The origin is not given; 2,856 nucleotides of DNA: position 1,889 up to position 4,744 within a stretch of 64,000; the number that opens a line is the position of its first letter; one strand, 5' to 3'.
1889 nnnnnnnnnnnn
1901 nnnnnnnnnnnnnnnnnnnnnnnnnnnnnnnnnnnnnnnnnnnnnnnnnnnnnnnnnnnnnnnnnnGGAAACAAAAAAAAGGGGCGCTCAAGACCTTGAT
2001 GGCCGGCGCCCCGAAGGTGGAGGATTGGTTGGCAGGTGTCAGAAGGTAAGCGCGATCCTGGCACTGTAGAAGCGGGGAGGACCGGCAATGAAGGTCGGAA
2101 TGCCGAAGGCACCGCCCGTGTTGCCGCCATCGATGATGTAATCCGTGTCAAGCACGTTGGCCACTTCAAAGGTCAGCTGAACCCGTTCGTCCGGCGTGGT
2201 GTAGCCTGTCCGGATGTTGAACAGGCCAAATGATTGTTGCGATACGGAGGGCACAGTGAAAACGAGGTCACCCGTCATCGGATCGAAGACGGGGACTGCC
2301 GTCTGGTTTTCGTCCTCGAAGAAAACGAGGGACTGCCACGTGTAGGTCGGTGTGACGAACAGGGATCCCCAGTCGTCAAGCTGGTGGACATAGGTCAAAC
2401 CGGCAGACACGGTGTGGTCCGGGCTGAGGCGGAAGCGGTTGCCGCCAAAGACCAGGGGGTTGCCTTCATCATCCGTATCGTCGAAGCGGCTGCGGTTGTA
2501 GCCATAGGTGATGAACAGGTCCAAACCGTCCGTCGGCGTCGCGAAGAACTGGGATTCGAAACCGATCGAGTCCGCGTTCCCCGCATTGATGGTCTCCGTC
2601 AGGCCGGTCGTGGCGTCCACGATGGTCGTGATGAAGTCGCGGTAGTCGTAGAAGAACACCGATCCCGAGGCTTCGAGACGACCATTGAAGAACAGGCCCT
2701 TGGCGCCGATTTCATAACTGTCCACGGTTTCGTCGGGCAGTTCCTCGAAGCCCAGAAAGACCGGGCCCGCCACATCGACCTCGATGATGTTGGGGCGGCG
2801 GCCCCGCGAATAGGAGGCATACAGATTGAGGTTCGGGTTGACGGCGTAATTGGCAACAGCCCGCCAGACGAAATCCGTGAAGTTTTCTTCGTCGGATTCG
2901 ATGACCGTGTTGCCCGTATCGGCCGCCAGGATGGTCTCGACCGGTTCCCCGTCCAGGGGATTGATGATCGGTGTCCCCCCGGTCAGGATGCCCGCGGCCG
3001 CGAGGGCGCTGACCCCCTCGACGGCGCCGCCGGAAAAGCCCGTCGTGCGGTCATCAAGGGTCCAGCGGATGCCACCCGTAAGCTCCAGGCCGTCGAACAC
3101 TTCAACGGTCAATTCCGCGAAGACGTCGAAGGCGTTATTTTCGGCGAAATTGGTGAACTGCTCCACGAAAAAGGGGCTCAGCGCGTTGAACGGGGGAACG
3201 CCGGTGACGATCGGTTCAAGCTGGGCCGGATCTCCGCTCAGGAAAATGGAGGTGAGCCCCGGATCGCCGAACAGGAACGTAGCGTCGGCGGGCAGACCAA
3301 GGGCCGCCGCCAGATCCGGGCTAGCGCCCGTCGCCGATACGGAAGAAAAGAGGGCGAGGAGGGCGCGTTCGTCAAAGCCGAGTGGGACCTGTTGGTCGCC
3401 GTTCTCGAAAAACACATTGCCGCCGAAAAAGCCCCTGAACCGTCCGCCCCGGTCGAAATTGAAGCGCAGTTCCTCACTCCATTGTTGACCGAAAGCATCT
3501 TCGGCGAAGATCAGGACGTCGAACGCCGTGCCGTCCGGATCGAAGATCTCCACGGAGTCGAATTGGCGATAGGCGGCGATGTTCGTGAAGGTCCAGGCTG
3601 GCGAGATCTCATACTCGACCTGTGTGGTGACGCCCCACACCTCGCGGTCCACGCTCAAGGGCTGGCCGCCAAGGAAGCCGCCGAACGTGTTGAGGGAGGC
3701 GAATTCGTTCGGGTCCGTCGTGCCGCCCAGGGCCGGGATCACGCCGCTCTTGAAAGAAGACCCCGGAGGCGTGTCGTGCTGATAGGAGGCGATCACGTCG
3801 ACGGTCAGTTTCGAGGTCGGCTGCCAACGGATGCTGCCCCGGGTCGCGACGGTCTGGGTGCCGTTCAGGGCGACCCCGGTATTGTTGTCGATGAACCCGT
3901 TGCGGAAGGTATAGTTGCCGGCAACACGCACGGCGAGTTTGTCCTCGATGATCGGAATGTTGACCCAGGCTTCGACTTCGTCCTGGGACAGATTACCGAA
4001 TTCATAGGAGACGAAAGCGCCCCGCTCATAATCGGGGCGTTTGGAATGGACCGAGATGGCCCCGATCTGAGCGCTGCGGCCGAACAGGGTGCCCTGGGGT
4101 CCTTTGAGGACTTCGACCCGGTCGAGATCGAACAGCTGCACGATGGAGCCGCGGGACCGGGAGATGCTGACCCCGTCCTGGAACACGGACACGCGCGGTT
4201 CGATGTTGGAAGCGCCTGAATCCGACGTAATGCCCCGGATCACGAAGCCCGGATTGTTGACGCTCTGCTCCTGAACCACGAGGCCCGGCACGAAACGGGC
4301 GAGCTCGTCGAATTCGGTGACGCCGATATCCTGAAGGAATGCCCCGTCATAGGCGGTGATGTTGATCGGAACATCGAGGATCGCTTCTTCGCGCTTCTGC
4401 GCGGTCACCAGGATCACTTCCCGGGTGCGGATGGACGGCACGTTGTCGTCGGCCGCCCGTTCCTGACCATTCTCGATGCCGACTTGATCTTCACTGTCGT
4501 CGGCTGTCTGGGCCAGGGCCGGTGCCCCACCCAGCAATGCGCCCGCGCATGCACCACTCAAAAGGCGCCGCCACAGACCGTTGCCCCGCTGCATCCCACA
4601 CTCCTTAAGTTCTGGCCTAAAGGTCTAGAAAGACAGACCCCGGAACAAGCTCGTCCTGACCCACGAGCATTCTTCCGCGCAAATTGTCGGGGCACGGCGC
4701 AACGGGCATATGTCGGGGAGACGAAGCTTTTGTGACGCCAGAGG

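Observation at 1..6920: Co-directional catabolic block: APH-like kinase, enoyl-CoA hydratase, TonB-dependent receptor, enoyl-CoA hydratase, cytochrome P450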

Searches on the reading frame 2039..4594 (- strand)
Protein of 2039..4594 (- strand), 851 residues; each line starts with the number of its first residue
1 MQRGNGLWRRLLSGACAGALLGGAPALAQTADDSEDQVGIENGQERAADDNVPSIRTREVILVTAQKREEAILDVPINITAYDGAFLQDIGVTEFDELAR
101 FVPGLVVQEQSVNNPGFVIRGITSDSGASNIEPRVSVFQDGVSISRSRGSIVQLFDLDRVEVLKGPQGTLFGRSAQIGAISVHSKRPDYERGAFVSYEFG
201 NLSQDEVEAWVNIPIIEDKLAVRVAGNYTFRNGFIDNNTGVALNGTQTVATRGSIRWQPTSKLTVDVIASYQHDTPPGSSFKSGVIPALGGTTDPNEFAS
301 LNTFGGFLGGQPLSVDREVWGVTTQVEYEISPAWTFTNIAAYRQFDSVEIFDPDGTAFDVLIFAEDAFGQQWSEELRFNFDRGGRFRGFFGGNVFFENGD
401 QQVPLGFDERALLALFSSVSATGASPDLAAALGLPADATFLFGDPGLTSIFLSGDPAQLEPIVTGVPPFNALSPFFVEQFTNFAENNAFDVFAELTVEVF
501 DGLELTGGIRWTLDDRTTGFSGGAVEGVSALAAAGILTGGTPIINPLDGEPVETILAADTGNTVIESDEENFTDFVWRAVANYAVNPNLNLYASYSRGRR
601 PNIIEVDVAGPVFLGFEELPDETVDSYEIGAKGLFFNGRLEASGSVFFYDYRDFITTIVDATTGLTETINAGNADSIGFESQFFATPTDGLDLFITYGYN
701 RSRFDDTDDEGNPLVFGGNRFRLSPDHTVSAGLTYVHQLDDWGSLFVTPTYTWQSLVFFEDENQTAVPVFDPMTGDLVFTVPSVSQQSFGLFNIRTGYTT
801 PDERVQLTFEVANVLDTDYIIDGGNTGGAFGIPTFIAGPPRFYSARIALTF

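Call 4: search_protein_families(library=pfam, proteins=[window:2039-4594:-])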
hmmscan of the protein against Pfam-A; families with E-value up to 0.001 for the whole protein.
window:2039-4594:- (851 aa): 3 families
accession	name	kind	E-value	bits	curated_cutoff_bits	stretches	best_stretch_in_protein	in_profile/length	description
PF00593.30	TonB_dep_Rec_b-barrel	-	2.8e-36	126.7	27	1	299-814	42-436/436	TonB dependent receptor-like, beta-barrel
PF07715.20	Plug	-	2.6e-15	57.3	23.9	1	73-178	3-106/107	TonB-dependent Receptor Plug Domain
PF14905.12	OMP_b-brl_3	-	0.00025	20.7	27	0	564-736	148-335/408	Outer membrane protein beta-barrel family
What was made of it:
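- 2039..4594 (-): TonB-dependent outer-membrane receptor (851 aa) of unassigned specificity. Plug and beta-barrel domains (call 4).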

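Call 5: search_protein_families(library=ncbifam, proteins=[window:2039-4594:-])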
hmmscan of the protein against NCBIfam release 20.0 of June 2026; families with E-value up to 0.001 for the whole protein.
window:2039-4594:- (851 aa): 21 families
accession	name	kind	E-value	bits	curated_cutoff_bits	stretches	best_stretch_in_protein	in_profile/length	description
TIGR01783.1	TonB-siderophor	subfamily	5.6e-48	164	223.5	2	565-851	398-649/649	TonB-dependent siderophore receptor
TIGR01785.1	TonB-hemin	subfamily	2.4e-15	56.1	316.85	2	484-822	361-657/677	TonB-dependent heme/hemoglobin receptor family protein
TIGR01786.1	TonB-hemlactrns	subfamily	3.6e-15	55.4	323.75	1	568-821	431-688/719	TonB-dependent hemoglobin/transferrin/lactoferrin family receptor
NF007349.0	PRK09840.1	equivalog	2.5e-12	45.6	686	1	63-225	59-214/760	catecholate siderophore receptor Fiu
NF047944.1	FoxamRcptFoxA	equivalog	1.1e-11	43.8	1300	1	64-285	43-256/697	ferrioxamine B receptor FoxA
NF007465.0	PRK10044.1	equivalog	9.8e-11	40.6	803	1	21-278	24-275/726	ferrichrome porin FhuA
NF010651.0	PRK14050.1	equivalog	7.2e-10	37.6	884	1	11-347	14-340/730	TonB-dependent siderophore receptor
TIGR04056.1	OMP_RagA_SusC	subfamily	1.9e-09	36.4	368.25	1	612-713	646-753/981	SusC/RagA family TonB-linked outer membrane protein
NF010010.0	PRK13483.1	equivalog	5.3e-09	34.6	927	1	51-233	27-217/660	ligand-gated channel protein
NF053590.1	TonB_dep_TOL0244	equivalog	7.3e-09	34.8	645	1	61-205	14-160/604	TOL_0244 family TonB-dependent receptor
NF010650.0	PRK14049.1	equivalog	1.5e-07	30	904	0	552-735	464-634/729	ferrioxamine B receptor precursor protein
NF041535.1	TonB_rec_PqqU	equivalog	3.5e-07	28.9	1200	0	65-186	6-131/676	TonB-dependent receptor PqqU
NF010012.0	PRK13486.1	equivalog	2.1e-06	26.4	924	0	148-233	121-212/696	TonB-dependent receptor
TIGR01779.1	TonB-B12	equivalog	1.4e-05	23.8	599.7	1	83-234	53-202/614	TonB-dependent vitamin B12 receptor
NF049960.1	siderphRecptFauA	equivalog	2.4e-05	23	900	0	619-665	522-568/727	TonB-dependent alcaligin siderophore receptor FauA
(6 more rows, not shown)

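Call 6: find_encoding_contigs(protein=window:2039-4594:-, flank=10000, max_places=8)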
Protein window:2039-4594:- (851 aa): no gene with exactly this product is on record in the collection.

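Call 13: search_solved_structures(query=window:2039-4594:-, max_evalue=0.00001)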
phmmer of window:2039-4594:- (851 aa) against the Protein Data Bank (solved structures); distinct sequences matched with E-value up to 0.00001: 13.
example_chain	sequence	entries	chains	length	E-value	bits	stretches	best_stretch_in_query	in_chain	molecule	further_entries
4epa_A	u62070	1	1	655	4.1e-15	58.4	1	59-213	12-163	Pesticin receptor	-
6i96_A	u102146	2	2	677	2.4e-09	39.3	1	69-337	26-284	Metal-pseudopaline receptor CntO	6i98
6i97_A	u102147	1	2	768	3e-09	39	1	68-337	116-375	Metal-pseudopaline receptor CntO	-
6z8a_A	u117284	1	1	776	3.2e-09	38.9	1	67-337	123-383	Ferrioxamine receptor FoxA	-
8b43_A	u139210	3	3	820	3.6e-09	38.7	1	67-337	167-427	Metal-pseudopaline receptor CntO | Ferrioxamine receptor FoxA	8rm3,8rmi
1xkh_A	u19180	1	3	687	3.7e-09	38.7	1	73-297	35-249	Ferripyoverdine receptor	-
2iah_A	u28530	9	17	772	7.5e-09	37.7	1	68-297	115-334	Ferripyoverdine receptor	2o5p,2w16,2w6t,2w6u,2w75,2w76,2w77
5odw_A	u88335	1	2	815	9.1e-09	37.4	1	69-297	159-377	Ferripyoverdine receptor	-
6bpm_C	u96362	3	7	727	7.3e-08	34.4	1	71-338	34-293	Catecholate siderophore receptor Fiu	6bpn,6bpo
8the_A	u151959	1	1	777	1.6e-06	30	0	62-187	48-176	Heme/hemoglobin uptake outer membrane receptor PhuR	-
2hdf_A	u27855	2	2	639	3.4e-06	28.9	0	59-187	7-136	Colicin I receptor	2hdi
3efm_A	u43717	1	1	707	6e-06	28.1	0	75-236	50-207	Ferric alcaligin siderophore receptor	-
9nn6_A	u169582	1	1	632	9.1e-06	27.5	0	61-187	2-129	Colicin I receptor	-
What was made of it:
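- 2039..4594 (-): Only the plug matches solved structures (call 13).
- The best NCBIfam model is the generic siderophore-receptor subfamily TIGR01783, and the PDB hits are siderophore receptors (calls 5, 13).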

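Call 15: find_related_loci(query=window:2039-4594:-, collection=genome_contigs, flank=10000)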
Query window:2039-4594:- (851 aa) in genome_contigs; peptide patterns used: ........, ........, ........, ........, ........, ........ (x = any residue, [..] = any of these).
71 stretches matched a pattern; 13 encode a relative of the query (tblastn E <= 1e-3); 13 distinct loci.
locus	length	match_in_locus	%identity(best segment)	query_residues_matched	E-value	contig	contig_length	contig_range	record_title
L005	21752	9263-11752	71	11-851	0e+0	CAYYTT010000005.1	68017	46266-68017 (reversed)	MAG TPA_asm: uncultured Alphaproteobacteria bacterium isolate SRP128890_co1_225 genome assembly, contig: NODE_688_length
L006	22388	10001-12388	53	42-851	0e+0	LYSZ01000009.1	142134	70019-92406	MAG: Parvularcula sp. BBD 1991-13 Richardson_scaffold_43, whole genome shotgun sequence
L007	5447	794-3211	53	11-851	0e+0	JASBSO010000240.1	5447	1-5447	MAG: Kordiimonadaceae bacterium isolate BWSM_14 k141_1709135, whole genome shotgun sequence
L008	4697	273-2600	51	60-851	0e+0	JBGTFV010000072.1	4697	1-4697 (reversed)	MAG: Parvularculaceae bacterium isolate JTS-RE20 k141_8441918, whole genome shotgun sequence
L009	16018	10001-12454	49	2-851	0e+0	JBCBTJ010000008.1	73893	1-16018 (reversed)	MAG: Pseudomonadota bacterium isolate J06638_8 k141_639997_length_73893_cov_22.4632, whole genome shotgun sequence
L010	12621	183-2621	49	10-851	0e+0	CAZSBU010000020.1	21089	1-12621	MAG TPA_asm: uncultured Caulobacterales bacterium isolate SRP072547_co1_146 genome assembly, contig: NODE_3788_length_21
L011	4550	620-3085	47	1-851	0e+0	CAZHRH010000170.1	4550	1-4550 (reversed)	MAG TPA_asm: uncultured Wenzhouxiangellaceae bacterium isolate SRP141376_co3_274 genome assembly, contig: NODE_47922_len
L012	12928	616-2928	52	58-851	0e+0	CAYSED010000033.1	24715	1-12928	MAG TPA_asm: uncultured Hyphomonadaceae bacterium isolate SRP092902_co1_37 genome assembly, contig: NODE_2656_length_247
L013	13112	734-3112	48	26-851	0e+0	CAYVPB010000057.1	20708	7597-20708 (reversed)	MAG TPA_asm: uncultured Halomonas sp. isolate SRP141376_co3_271 genome assembly, contig: NODE_6924_length_20708_cov_26.2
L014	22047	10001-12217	44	49-851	0e+0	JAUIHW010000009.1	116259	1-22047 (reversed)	MAG: Gammaproteobacteria bacterium isolate Co_bin.231 NODE_1640_length_116259_cov_2.636276, whole genome shotgun sequenc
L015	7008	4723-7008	46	1-778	0e+0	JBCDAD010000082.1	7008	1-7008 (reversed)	MAG: Pseudomonadota bacterium isolate P01_F01_bin.50 k141_3485052_length_7008_cov_16.1120, whole genome shotgun sequence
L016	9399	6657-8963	55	58-851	0e+0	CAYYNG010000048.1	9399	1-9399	MAG TPA_asm: uncultured Hyphomonadaceae bacterium isolate SRP128890_co1_99 genome assembly, contig: NODE_10459_length_93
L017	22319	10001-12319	49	59-851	0e+0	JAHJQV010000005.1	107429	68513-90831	MAG: Gammaproteobacteria bacterium isolate OS_PC_MetaG.mb.12 OS_PC_MetaG.mb.12_k141_69502, whole genome shotgun sequence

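Call 33: search_protein_families(library=pfam, proteins=[L017:12319-13983:+, L013:3172-4806:+, L010:2646-4997:+, L012:2986-4446:+, L009:5708-6409:-, L009:6430-8028:-, L009:8461-9903:-, L006:7865-9571:-, L006:12506-13288:-, L007:3288-5447:-])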
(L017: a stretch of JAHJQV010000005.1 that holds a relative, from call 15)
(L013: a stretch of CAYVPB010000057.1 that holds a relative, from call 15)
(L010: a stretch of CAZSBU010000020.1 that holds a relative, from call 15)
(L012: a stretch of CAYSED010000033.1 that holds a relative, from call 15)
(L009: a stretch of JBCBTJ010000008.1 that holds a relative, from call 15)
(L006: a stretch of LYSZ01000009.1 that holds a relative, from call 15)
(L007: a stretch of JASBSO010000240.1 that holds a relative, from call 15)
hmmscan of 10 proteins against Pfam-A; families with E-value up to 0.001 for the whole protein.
L017:12319-13983:+ (554 aa): 2 families
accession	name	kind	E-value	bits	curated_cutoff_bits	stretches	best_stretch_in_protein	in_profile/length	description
PF09423.15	PhoD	-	3.6e-110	368.8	27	1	146-520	1-343/343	PhoD-like phosphatase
PF16655.11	PhoD_N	-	9.2e-30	103.5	30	1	46-135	1-90/90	PhoD-like phosphatase, N-terminal domain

L013:3172-4806:+ (544 aa): 2 families
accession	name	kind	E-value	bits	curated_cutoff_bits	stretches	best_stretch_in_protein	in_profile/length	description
PF09423.15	PhoD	-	1.1e-102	344.1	27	1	135-508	1-341/343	PhoD-like phosphatase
PF16655.11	PhoD_N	-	9e-33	113.1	30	1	35-124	1-90/90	PhoD-like phosphatase, N-terminal domain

L010:2646-4997:+ (783 aa): 2 families
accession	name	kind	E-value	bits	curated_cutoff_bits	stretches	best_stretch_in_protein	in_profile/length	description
PF05990.18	DUF900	-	2.2e-34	119.4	20.5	1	510-668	17-174/232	Alpha/beta hydrolase of unknown function (DUF900)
PF12146.15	Hydrolase_4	-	0.00031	20.6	27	1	513-642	5-125/239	Serine aminopeptidase, S33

L012:2986-4446:+ (486 aa): 2 families
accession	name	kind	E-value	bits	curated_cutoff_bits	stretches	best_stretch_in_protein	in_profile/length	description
PF10423.15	AMNp_N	-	1.7e-44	151.7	27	1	11-163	2-148/154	Bacterial AMP nucleoside phosphorylase N-terminus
PF01048.26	PNP_UDP_1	-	9.5e-19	68.2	25.1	1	270-433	40-202/233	Phosphorylase superfamily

L009:5708-6409:- (233 aa): 4 families
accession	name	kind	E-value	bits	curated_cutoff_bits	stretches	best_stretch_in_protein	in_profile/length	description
PF00106.31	adh_short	-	1.2e-40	139.5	26.6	1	6-196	2-191/195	short chain dehydrogenase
PF13561.12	adh_short_C2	-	3e-28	99.4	27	1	11-202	1-190/236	Enoyl-(Acyl carrier protein) reductase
PF08659.16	KR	-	5.3e-10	39.9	22.6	1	7-170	3-165/180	KR domain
PF01370.27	Epimerase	-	7.6e-08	32.5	20.9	1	7-190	1-178/240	NAD dependent epimerase/dehydratase family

L009:6430-8028:- (532 aa): 4 families
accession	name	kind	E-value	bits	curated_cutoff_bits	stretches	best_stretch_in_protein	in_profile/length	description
PF13537.11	GATase_7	-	8.3e-19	68.3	25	1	144-259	11-121/123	Glutamine amidotransferase domain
PF13522.11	GATase_6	-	7.9e-17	61.9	27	1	128-255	12-130/130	Glutamine amidotransferase domain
PF00156.33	Pribosyltran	-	9.3e-09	35.2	26.3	1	316-432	12-120/158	Phosphoribosyl transferase domain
PF13230.11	GATase_4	-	0.00088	18.7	23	0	128-173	73-118/272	Glutamine amidotransferases class-II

L009:8461-9903:- (480 aa): 11 families
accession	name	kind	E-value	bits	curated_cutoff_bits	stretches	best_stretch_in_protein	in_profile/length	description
PF13481.12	AAA_25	-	1.1e-17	64.7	27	1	103-245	23-195/195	AAA domain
PF06745.19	ATPase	-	1.2e-17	64.6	26.6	2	97-164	3-71/231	KaiC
PF18073.7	Zn_ribbon_LapB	-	7.1e-11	42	25.7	1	31-58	1-28/28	Rubredoxin metal binding domain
PF13401.12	AAA_22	-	4.8e-07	30.6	27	1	113-239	5-123/130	AAA domain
PF13191.12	AAA_16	-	8.5e-07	30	32.6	1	102-237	16-137/167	AAA ATPase domain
PF00004.35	AAA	-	2.5e-06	28.4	21.2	1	117-238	2-106/131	ATPase family associated with various cellular activities (AAA)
PF03796.21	DnaB_C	-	4.1e-06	26.8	27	1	98-160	5-67/255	DnaB-like helicase C terminal domain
PF13541.12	ChlI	-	1.1e-05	25.8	27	1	393-450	62-119/121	Subunit ChlI of Mg-chelatase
PF25199.1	nSTAND_NTPase5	-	1.2e-05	25.6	34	1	114-172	42-100/145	Novel STAND NTPase 5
PF09848.15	SLFN-g3_helicase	-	0.00028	20.7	24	1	116-207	4-97/354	Schlafen group 3, DNA/RNA helicase domain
PF13479.12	AAA_24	-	0.00077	19.8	27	0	117-207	6-82/195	AAA domain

L006:7865-9571:- (568 aa): 4 families
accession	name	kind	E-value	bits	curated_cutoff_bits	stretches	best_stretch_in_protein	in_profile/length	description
PF09334.17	tRNA-synt_1g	-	1.4e-141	472.2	20.1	1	4-404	1-390/391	tRNA synthetases class I (M)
PF19303.5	Anticodon_3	-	5.5e-57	192.3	23.5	1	416-567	1-149/152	Anticodon binding domain of methionyl tRNA ligase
PF00133.28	tRNA-synt_1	-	1.4e-08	34.4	22.7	1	7-241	28-243/414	tRNA synthetases class I (I, L, M and V)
PF08264.19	Anticodon_1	-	9e-07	29.3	25.1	1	429-532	4-109/148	Anticodon-binding domain of tRNA ligase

L006:12506-13288:- (260 aa): 1 family
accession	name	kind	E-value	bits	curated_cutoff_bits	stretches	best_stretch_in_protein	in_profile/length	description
PF04391.17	DUF533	-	6.8e-59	198.8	29.6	1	50-252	2-178/178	Protein of unknown function (DUF533)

L007:3288-5447:- (719 aa): 2 families
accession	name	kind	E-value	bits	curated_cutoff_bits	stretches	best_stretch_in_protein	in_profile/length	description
PF08376.15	NIT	-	1.2e-53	183.4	24.9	1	46-286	1-237/239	Nitrate and nitrite sensing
PF00015.26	MCPsignal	-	2.5e-29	102.8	34.6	1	522-664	21-163/172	Methyl-accepting chemotaxis protein (MCP) signalling domain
